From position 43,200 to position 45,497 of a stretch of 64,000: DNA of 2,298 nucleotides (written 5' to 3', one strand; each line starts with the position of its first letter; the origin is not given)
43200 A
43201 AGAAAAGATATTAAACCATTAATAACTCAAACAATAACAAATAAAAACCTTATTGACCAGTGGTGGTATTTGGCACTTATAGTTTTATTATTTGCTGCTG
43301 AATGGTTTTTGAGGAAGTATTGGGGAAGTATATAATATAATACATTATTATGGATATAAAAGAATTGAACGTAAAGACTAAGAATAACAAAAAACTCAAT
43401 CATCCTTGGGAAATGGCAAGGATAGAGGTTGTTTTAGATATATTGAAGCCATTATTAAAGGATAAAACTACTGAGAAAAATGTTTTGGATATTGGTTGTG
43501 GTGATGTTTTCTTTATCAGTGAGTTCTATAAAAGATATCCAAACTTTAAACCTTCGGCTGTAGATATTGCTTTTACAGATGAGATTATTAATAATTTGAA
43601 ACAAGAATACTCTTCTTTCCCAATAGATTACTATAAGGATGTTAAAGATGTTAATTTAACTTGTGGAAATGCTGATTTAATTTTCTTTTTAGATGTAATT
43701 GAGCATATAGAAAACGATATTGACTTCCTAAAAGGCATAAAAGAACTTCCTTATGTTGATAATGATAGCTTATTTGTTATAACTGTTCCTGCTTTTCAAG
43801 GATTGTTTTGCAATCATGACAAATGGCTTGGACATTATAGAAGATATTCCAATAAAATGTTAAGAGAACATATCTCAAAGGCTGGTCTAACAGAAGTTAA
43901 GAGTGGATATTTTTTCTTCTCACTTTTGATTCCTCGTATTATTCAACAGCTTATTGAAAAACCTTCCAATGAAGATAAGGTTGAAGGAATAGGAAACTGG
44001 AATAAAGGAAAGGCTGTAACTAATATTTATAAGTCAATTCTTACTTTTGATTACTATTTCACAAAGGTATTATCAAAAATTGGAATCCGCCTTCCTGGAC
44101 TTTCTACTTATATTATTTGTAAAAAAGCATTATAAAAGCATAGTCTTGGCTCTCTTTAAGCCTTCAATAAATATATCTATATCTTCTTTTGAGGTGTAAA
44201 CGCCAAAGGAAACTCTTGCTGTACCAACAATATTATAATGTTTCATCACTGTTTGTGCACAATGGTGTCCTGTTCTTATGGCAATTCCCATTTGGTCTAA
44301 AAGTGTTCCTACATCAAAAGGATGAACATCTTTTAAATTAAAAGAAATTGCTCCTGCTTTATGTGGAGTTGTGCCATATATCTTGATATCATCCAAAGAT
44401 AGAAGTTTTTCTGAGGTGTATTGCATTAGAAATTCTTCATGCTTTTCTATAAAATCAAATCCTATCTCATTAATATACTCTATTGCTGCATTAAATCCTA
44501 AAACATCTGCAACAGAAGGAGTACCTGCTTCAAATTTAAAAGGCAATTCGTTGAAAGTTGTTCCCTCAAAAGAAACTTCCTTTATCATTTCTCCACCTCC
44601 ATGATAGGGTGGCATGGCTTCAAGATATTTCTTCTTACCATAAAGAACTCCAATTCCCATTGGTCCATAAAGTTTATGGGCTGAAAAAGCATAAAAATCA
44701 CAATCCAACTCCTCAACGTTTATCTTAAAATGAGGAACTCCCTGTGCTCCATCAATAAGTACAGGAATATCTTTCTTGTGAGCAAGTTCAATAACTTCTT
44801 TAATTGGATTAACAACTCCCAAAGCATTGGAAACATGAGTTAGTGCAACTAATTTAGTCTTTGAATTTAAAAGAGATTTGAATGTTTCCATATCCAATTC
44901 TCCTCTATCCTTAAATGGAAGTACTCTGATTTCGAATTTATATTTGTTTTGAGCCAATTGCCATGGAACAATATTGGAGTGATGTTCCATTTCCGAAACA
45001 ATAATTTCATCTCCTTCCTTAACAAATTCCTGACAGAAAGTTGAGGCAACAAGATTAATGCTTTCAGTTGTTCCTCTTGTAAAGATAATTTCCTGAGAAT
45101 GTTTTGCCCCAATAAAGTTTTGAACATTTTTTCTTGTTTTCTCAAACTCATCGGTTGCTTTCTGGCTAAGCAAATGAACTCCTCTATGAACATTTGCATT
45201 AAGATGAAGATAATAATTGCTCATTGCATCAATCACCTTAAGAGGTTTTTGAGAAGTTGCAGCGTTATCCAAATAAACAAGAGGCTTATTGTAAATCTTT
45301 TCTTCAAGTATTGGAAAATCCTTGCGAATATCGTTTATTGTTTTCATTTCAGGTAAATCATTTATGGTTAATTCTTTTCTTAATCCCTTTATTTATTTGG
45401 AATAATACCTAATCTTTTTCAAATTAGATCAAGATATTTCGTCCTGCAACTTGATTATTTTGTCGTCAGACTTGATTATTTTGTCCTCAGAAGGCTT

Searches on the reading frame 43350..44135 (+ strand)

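Call 16: search_protein_families(library=pfam, proteins=[window:43350-44135:+])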
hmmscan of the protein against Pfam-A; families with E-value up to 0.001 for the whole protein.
window:43350-44135:+ (261 aa): 3 families
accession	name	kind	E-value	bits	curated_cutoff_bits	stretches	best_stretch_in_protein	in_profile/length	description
PF13489.12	Methyltransf_23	-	1.9e-08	34.7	27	1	25-175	6-142/164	Methyltransferase domain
PF08241.18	Methyltransf_11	-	0.0008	20.4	21.2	0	46-131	1-84/95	Methyltransferase domain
PF13649.12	Methyltransf_25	-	0.00092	20.3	27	0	45-128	1-87/97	Methyltransferase domain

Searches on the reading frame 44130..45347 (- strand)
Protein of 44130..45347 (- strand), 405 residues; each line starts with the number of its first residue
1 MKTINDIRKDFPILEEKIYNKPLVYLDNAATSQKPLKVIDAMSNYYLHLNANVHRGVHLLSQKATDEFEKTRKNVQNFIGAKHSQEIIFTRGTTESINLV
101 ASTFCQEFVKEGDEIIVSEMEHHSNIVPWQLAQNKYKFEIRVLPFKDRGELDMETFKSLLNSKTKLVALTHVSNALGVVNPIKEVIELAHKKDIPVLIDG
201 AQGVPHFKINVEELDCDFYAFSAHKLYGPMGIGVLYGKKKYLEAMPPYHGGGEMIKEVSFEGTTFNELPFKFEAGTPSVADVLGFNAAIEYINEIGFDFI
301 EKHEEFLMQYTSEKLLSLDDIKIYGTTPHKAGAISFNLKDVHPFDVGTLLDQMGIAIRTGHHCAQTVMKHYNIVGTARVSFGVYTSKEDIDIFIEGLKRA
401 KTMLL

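Call 16: search_protein_families(library=pfam, proteins=[window:44130-45347:-])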
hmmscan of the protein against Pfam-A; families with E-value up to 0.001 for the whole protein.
window:44130-45347:- (405 aa): 5 families
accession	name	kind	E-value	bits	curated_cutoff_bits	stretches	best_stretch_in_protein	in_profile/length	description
PF00266.25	Aminotran_5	-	7.9e-154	512.5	21.5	1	24-393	1-371/371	Aminotransferase class-V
PF00155.27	Aminotran_1_2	-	6.2e-12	45.8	19.7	1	69-245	45-241/361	Aminotransferase class I and II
PF01053.26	Cys_Met_Meta_PP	-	2.4e-07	30.1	27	1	103-225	82-198/381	Cys/Met metabolism PLP-dependent enzyme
PF01212.27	Beta_elim_lyase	-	2.7e-07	30.7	27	1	70-243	36-217/288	Beta-eliminating lyase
PF01041.23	DegT_DnrJ_EryC1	-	0.00011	22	19.8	1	60-204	21-150/360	DegT/DnrJ/EryC1/StrS aminotransferase family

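Call 19: find_encoding_contigs(protein=window:44130-45347:-, flank=3000, max_places=10)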
Protein window:44130-45347:- (405 aa): 13 contigs read that carry it; 6 places shown.
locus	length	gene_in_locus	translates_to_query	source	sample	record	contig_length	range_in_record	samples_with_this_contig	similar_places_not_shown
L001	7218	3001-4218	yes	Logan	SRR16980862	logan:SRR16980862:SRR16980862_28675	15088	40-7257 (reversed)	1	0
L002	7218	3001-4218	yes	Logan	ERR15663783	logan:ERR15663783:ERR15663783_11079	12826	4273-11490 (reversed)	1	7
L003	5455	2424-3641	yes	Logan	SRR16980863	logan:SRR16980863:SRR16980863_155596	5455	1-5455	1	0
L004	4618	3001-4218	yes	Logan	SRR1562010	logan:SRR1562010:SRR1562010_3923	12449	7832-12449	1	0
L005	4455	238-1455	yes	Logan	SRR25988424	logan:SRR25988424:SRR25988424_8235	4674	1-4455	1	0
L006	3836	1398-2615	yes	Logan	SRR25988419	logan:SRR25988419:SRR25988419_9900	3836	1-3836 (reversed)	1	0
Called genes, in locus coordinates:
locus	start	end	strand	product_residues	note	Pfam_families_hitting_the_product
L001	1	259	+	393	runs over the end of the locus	PF13562:NTP_transf_4, PF00132:Hexapep (faint)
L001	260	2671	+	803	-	PF02190:LON_substr_bdg, PF08298:AAA_PrkA (weak), PF00004:AAA, PF07728:AAA_5, PF22667:Lon_lid, PF05362:Lon_C, PF13541:ChlI (weak)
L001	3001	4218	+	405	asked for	PF00155:Aminotran_1_2, PF00266:Aminotran_5, PF01212:Beta_elim_lyase (weak), PF01053:Cys_Met_Meta_PP (weak)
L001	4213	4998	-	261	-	PF13489:Methyltransf_23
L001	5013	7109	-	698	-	-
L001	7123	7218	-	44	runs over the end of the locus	?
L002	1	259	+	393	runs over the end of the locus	PF13562:NTP_transf_4, PF00132:Hexapep (faint)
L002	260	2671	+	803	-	PF02190:LON_substr_bdg, PF08298:AAA_PrkA (weak), PF00004:AAA, PF07728:AAA_5, PF22667:Lon_lid, PF05362:Lon_C, PF13541:ChlI (weak)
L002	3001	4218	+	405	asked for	PF00155:Aminotran_1_2, PF00266:Aminotran_5, PF01212:Beta_elim_lyase (weak), PF01053:Cys_Met_Meta_PP (weak)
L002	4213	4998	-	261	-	PF13489:Methyltransf_23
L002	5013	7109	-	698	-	-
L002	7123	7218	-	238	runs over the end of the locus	PF05099:TerB, PF00226:DnaJ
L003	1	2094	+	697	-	?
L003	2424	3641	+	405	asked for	PF00155:Aminotran_1_2, PF00266:Aminotran_5, PF01212:Beta_elim_lyase (weak), PF01053:Cys_Met_Meta_PP (weak)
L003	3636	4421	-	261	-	PF13489:Methyltransf_23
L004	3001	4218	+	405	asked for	PF00155:Aminotran_1_2, PF00266:Aminotran_5, PF01212:Beta_elim_lyase (weak), PF01053:Cys_Met_Meta_PP (weak)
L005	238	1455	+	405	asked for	PF00155:Aminotran_1_2, PF00266:Aminotran_5, PF01212:Beta_elim_lyase (weak), PF01053:Cys_Met_Meta_PP (weak)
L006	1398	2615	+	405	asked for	PF00155:Aminotran_1_2, PF00266:Aminotran_5, PF01212:Beta_elim_lyase (weak), PF01053:Cys_Met_Meta_PP (weak)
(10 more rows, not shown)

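Call 20: find_homologous_proteins(query=window:44130-45347:-, max_evalue=1e-100)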
Query window:44130-45347:- (405 aa): 7999 proteins with E <= 1e-100 among 8000 candidates; the best 120 are listed.
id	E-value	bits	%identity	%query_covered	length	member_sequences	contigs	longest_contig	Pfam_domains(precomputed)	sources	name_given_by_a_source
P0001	1.7e-264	895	97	100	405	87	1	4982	PF00155.28,PF00266.26,PF01212.28,PF01053.27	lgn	-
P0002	4.1e-229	779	82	100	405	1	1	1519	PF00155.28,PF00266.26,PF01053.27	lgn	-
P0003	1.7e-222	757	79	99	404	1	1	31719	PF00155.28,PF00266.26,PF01212.28,PF01053.27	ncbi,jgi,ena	ncbi:MAG: cysteine desulfurase [Bacteroidales bacterium]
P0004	5.2e-221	752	78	99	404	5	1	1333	PF00155.28,PF00266.26,PF01212.28,PF01053.27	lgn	-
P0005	5.4e-220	749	78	99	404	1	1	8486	PF00155.28,PF00266.26,PF01212.28,PF01053.27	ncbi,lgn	-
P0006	1.9e-219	747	78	99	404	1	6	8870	PF00155.28,PF00266.26,PF01212.28,PF01053.27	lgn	-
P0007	2.0e-219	747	78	99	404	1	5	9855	PF00155.28,PF00266.26,PF01212.28,PF01053.27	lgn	-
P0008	9.3e-219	744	78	99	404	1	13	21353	PF00155.28,PF00266.26,PF01212.28,PF01053.27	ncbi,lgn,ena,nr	ncbi:MAG: cysteine desulfurase [Bacteroidales bacterium]|nr:cysteine desulfurase [Bacteroidales bact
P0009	1.5e-218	744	77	99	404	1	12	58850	PF00155.28,PF00266.26,PF01212.28,PF01053.27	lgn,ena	-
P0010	3.0e-218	743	77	99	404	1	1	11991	PF00155.28,PF00266.26,PF01212.28,PF01053.27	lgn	-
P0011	5.2e-218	742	77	99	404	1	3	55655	PF00155.28,PF00266.26,PF01212.28,PF01053.27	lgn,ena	-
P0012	6.0e-218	742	77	99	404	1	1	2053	PF00155.28,PF00266.26,PF01212.28,PF01053.27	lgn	-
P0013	1.2e-217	741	77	99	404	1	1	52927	PF00155.28,PF00266.26,PF01212.28,PF01053.27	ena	-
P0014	1.5e-217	740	79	100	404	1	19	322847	PF00155.28,PF00266.26,PF01212.28,PF01053.27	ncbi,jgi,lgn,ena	jgi:cysteine desulfurase/selenocysteine lyase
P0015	2.1e-217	740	77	99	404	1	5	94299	PF00155.28,PF00266.26,PF01212.28,PF01053.27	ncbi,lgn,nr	ncbi:MAG: cysteine desulfurase [Bacteroidales bacterium]|nr:cysteine desulfurase [Bacteroidales bact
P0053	1.3e-177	609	95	70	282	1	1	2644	PF00155.28,PF00266.26,PF01212.28,PF01053.27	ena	-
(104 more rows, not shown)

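Call 22: find_encoding_contigs(protein=P0001, flank=4000, max_places=3)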
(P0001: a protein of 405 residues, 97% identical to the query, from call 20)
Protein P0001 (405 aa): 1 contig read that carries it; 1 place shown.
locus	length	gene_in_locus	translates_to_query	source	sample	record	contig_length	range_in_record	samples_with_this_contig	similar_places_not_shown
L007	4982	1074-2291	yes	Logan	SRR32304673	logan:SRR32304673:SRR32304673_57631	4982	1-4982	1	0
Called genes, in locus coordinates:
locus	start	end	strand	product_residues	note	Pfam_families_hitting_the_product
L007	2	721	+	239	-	?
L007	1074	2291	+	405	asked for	PF00266:Aminotran_5, PF01212:Beta_elim_lyase (weak), PF00155:Aminotran_1_2, PF01053:Cys_Met_Meta_PP (weak)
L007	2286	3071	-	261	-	PF13489:Methyltransf_23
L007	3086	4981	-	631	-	?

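Call 23: find_encoding_contigs(protein=P0003, flank=4000, max_places=2)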
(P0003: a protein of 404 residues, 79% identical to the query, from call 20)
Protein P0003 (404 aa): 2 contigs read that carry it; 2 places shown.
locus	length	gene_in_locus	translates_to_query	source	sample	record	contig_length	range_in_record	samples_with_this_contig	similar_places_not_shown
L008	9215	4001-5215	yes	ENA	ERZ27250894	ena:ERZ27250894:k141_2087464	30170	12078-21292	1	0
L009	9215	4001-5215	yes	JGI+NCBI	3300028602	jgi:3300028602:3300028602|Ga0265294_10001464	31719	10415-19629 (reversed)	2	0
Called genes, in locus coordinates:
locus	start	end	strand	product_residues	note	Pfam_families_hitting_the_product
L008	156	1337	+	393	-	PF13562:NTP_transf_4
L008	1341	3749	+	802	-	PF02190:LON_substr_bdg, PF08298:AAA_PrkA (weak), PF00004:AAA, PF07728:AAA_5, PF22667:Lon_lid, PF05362:Lon_C, PF13541:ChlI (weak)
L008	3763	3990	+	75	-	-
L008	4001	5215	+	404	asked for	PF00155:Aminotran_1_2, PF00266:Aminotran_5, PF01212:Beta_elim_lyase (weak), PF01053:Cys_Met_Meta_PP (weak)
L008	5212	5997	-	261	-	PF13489:Methyltransf_23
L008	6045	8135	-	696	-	-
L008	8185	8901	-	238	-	PF05099:TerB, PF00226:DnaJ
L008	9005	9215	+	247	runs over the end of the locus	PF02535:Zip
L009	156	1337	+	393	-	PF13562:NTP_transf_4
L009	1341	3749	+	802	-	PF02190:LON_substr_bdg, PF08298:AAA_PrkA (weak), PF00004:AAA, PF07728:AAA_5, PF22667:Lon_lid, PF05362:Lon_C, PF13541:ChlI (weak)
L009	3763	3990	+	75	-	-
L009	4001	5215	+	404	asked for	PF00155:Aminotran_1_2, PF00266:Aminotran_5, PF01212:Beta_elim_lyase (weak), PF01053:Cys_Met_Meta_PP (weak)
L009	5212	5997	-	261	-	PF13489:Methyltransf_23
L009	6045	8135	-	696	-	-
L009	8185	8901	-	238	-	PF05099:TerB, PF00226:DnaJ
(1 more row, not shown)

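Call 24: find_encoding_contigs(protein=P0014, flank=4000, max_places=2)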
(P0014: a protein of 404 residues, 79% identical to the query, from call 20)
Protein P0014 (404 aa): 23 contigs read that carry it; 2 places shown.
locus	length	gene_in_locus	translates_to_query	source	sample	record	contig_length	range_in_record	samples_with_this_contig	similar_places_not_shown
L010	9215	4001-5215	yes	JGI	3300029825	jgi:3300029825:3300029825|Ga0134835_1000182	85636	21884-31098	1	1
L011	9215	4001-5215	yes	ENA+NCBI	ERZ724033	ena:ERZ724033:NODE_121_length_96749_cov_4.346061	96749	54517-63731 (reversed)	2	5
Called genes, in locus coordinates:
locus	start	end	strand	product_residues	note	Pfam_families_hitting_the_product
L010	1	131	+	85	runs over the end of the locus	PF01197:Ribosomal_L31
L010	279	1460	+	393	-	PF13562:NTP_transf_4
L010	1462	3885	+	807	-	PF02190:LON_substr_bdg, PF08298:AAA_PrkA (weak), PF07728:AAA_5, PF00004:AAA, PF22667:Lon_lid, PF05362:Lon_C, PF13541:ChlI (weak)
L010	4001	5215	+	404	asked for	PF00155:Aminotran_1_2, PF00266:Aminotran_5, PF01212:Beta_elim_lyase, PF01053:Cys_Met_Meta_PP (weak)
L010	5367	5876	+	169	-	-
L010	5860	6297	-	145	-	PF08818:DUF1801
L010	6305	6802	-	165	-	PF01467:CTP_transf_like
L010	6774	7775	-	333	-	PF03706:LPG_synthase_TM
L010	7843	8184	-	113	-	PF02261:Asp_decarbox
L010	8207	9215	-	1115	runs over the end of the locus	PF11028:TMEM260_N, PF28497:DUF8416, PF28495:TMEM260_2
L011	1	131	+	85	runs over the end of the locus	PF01197:Ribosomal_L31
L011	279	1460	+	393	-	PF13562:NTP_transf_4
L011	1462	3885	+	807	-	PF02190:LON_substr_bdg, PF08298:AAA_PrkA (weak), PF07728:AAA_5, PF00004:AAA, PF22667:Lon_lid, PF05362:Lon_C, PF13541:ChlI (weak)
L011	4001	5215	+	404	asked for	PF00155:Aminotran_1_2, PF00266:Aminotran_5, PF01212:Beta_elim_lyase, PF01053:Cys_Met_Meta_PP (weak)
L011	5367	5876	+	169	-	-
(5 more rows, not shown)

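Call 35: find_encoding_contigs(protein=P0002, flank=4000, max_places=2)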
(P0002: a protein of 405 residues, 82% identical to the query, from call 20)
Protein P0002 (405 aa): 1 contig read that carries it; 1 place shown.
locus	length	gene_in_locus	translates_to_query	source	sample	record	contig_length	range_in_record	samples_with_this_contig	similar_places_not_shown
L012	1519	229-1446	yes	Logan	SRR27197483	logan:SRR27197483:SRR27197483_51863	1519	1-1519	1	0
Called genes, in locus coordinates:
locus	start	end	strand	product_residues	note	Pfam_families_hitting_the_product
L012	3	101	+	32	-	?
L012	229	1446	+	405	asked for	PF00155:Aminotran_1_2, PF00266:Aminotran_5, PF01053:Cys_Met_Meta_PP (faint)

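Call 79: find_encoding_contigs(protein=P0053, flank=3000, max_places=2)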
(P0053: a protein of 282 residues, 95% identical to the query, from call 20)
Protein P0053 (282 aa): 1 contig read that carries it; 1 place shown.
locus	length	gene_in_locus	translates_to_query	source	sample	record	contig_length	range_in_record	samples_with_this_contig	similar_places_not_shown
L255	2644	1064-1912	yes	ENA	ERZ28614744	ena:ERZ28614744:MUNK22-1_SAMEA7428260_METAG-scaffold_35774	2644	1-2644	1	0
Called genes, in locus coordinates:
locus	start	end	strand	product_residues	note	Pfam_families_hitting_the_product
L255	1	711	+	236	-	?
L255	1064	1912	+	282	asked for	PF00155:Aminotran_1_2, PF00266:Aminotran_5, PF01053:Cys_Met_Meta_PP, PF01212:Beta_elim_lyase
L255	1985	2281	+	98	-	PF00266:Aminotran_5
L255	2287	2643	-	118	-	?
